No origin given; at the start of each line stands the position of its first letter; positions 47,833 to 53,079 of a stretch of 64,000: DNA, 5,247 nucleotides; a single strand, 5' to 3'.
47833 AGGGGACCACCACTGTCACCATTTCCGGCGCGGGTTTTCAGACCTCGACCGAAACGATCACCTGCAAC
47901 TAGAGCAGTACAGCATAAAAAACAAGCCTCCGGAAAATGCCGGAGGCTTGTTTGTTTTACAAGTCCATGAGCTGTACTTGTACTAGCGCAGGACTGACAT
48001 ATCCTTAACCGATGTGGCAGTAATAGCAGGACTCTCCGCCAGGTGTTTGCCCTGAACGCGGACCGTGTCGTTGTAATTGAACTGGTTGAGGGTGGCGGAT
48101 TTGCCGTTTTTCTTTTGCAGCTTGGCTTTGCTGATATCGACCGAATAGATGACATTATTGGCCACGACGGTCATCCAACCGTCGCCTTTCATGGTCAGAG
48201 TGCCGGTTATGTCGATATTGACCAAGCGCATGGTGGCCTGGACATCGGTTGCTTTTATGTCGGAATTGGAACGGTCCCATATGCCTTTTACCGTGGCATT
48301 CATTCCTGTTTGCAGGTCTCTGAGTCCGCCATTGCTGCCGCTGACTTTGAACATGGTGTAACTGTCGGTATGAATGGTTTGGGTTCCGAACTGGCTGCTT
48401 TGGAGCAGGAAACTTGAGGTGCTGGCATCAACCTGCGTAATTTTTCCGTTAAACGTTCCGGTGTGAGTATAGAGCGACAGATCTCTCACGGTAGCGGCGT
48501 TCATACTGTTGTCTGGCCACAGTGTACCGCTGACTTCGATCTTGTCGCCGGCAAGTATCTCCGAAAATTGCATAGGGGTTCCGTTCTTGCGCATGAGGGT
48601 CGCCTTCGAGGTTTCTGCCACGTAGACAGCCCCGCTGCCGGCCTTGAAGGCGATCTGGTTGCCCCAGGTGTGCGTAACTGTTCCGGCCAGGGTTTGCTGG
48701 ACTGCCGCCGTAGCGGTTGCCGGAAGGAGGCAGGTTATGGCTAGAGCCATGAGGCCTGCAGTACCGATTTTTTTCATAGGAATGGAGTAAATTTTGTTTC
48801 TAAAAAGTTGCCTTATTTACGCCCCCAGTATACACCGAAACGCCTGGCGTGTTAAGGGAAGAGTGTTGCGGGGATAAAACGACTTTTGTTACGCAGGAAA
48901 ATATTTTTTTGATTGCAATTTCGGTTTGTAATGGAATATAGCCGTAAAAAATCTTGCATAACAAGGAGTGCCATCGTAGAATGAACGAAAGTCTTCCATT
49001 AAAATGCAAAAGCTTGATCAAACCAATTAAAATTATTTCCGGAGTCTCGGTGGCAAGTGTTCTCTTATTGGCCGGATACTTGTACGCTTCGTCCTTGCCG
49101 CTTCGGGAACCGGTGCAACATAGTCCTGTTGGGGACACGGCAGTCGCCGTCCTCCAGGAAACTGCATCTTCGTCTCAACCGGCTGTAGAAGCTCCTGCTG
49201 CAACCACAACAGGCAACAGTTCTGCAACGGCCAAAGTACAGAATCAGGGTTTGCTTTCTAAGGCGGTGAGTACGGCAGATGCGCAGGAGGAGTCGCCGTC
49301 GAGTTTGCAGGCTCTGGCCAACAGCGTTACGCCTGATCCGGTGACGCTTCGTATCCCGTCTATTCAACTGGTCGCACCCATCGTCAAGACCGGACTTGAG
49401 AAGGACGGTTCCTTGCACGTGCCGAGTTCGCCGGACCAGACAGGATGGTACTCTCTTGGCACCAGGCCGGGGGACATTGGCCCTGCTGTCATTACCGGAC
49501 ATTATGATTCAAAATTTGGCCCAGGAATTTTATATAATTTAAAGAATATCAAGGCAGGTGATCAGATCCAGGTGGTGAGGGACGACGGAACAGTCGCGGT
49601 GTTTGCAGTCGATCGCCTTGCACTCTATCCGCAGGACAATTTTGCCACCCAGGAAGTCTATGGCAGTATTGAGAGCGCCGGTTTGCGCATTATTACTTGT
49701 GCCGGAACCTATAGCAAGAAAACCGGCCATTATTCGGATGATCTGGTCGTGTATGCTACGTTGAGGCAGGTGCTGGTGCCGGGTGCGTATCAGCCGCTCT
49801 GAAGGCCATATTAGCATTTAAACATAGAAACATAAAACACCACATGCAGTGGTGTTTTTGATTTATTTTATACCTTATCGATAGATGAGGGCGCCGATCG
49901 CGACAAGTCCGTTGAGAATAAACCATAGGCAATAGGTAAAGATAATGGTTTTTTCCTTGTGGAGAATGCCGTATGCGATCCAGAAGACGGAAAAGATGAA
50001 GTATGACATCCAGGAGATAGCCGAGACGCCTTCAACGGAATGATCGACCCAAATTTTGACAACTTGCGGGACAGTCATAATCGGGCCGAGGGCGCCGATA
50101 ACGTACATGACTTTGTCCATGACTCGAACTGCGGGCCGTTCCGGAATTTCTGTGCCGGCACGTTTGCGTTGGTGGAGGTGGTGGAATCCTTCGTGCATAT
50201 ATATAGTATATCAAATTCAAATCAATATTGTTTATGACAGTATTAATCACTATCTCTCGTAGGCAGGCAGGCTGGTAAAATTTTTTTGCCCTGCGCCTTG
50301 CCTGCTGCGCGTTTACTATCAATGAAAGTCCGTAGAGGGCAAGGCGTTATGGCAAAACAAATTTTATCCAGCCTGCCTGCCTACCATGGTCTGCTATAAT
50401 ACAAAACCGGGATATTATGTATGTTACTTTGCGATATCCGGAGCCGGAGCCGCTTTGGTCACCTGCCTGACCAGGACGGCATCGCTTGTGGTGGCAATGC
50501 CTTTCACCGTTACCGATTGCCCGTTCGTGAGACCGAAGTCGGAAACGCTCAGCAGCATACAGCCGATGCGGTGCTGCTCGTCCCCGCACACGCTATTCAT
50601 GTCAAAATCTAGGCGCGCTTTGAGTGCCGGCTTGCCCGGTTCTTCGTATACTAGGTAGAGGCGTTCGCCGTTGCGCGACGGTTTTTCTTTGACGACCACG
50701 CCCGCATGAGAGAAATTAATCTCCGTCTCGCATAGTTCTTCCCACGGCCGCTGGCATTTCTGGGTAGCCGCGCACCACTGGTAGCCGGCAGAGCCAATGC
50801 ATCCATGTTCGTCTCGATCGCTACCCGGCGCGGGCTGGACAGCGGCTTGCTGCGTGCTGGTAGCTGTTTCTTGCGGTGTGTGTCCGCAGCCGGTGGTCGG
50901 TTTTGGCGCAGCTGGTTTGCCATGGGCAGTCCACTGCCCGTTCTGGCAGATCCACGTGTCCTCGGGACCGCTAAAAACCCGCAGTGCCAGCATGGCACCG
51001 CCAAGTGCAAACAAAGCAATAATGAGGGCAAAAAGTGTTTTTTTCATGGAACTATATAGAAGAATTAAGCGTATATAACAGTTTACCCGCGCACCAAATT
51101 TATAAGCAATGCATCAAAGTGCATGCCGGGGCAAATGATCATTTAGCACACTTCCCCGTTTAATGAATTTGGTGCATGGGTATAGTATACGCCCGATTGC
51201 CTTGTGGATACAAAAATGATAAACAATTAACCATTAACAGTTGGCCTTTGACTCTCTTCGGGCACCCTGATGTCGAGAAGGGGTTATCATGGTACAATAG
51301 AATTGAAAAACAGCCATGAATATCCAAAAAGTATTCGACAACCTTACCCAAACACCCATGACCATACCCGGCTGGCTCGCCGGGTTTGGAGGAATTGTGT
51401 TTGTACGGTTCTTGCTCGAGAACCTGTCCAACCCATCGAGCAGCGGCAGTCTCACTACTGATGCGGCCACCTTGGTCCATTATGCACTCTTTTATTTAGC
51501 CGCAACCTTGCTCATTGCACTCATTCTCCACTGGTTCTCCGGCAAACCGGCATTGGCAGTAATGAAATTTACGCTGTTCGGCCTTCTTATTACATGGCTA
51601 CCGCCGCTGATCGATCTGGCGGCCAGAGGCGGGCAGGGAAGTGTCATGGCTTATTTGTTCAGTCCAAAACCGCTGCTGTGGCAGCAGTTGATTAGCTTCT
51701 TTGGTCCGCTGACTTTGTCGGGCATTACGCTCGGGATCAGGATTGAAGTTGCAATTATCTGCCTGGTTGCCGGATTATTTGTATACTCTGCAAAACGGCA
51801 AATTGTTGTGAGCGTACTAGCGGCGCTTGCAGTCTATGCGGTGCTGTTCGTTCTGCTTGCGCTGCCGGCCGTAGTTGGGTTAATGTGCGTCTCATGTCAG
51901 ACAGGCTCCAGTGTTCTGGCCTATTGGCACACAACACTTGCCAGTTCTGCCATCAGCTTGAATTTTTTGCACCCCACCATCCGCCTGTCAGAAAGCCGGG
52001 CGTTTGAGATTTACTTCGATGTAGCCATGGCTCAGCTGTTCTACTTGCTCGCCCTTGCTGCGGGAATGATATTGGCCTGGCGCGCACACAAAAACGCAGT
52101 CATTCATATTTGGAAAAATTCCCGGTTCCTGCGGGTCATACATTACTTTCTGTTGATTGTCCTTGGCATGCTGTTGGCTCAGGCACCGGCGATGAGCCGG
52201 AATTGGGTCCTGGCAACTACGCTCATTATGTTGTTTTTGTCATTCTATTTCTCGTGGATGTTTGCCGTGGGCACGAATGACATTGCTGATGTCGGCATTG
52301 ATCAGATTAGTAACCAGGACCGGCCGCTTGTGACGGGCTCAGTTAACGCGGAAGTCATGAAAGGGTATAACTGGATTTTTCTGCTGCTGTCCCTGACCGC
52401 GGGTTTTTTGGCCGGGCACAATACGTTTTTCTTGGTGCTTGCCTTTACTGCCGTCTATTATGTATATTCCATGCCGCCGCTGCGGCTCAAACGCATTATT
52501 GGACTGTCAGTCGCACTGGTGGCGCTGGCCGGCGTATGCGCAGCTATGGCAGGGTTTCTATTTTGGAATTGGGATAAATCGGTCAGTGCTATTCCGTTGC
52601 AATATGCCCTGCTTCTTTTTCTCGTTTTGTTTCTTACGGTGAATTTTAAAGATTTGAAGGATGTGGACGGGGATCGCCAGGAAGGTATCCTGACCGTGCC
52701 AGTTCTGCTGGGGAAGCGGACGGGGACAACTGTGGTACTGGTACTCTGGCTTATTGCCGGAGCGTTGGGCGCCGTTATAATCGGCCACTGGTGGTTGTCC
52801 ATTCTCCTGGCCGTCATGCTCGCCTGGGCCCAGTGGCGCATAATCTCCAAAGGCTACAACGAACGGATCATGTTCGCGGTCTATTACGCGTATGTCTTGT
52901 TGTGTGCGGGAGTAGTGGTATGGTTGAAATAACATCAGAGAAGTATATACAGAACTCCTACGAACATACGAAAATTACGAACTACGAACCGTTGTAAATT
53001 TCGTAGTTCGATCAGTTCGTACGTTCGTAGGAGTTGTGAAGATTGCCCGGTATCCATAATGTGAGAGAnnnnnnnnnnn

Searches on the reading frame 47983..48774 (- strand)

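Call 11: search_protein_families(library=pfam, proteins=[window:47983-48774:-], max_evalue=0.001)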
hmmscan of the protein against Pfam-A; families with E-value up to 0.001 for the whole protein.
window:47983-48774:- (263 aa): 1 family
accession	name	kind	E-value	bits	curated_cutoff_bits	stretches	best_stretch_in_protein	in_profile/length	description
PF18914.6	DUF5666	-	4.2e-10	40.2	27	1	110-178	2-59/60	Domain of unknown function (DUF5666)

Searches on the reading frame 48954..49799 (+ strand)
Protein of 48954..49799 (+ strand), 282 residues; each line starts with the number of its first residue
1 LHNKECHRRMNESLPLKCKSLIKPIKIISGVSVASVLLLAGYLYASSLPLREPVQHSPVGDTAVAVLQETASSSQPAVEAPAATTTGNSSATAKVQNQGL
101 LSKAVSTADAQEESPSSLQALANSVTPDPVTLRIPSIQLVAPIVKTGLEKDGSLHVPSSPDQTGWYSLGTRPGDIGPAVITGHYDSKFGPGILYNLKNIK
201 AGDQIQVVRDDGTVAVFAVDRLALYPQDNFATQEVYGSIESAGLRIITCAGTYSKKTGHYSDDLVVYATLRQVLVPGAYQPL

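Call 31: search_protein_families(library=pfam, proteins=[window:48954-49799:+], max_evalue=0.01)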
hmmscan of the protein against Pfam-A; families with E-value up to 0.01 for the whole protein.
window:48954-49799:+ (282 aa): 1 family
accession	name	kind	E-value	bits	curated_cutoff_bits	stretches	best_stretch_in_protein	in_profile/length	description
PF04203.18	Sortase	-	2.5e-17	63.2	26.6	1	132-270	1-124/125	Sortase domain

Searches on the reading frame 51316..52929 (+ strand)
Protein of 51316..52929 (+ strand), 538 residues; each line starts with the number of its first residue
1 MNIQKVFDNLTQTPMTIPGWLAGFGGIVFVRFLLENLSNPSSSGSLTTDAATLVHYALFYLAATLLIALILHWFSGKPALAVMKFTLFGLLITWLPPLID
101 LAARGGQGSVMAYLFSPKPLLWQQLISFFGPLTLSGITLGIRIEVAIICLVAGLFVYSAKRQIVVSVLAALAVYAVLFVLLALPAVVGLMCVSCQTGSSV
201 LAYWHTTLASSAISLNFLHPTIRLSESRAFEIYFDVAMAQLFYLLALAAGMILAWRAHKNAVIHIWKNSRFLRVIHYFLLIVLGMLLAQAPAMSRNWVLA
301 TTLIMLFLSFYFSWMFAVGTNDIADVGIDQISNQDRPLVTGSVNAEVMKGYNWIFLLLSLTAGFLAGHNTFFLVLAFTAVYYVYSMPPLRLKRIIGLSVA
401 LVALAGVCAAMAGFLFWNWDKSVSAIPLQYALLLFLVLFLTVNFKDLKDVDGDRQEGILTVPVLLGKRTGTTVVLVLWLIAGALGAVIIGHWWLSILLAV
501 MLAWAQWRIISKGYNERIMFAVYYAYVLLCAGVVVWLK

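Call 50: search_protein_families(library=pfam, proteins=[window:51316-52929:+], max_evalue=0.0001)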
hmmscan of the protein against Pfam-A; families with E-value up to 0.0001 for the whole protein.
window:51316-52929:+ (538 aa): 1 family
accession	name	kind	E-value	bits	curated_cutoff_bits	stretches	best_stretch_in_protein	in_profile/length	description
PF01040.23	UbiA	-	5.6e-27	95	34.2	1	280-517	4-239/250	UbiA prenyltransferase family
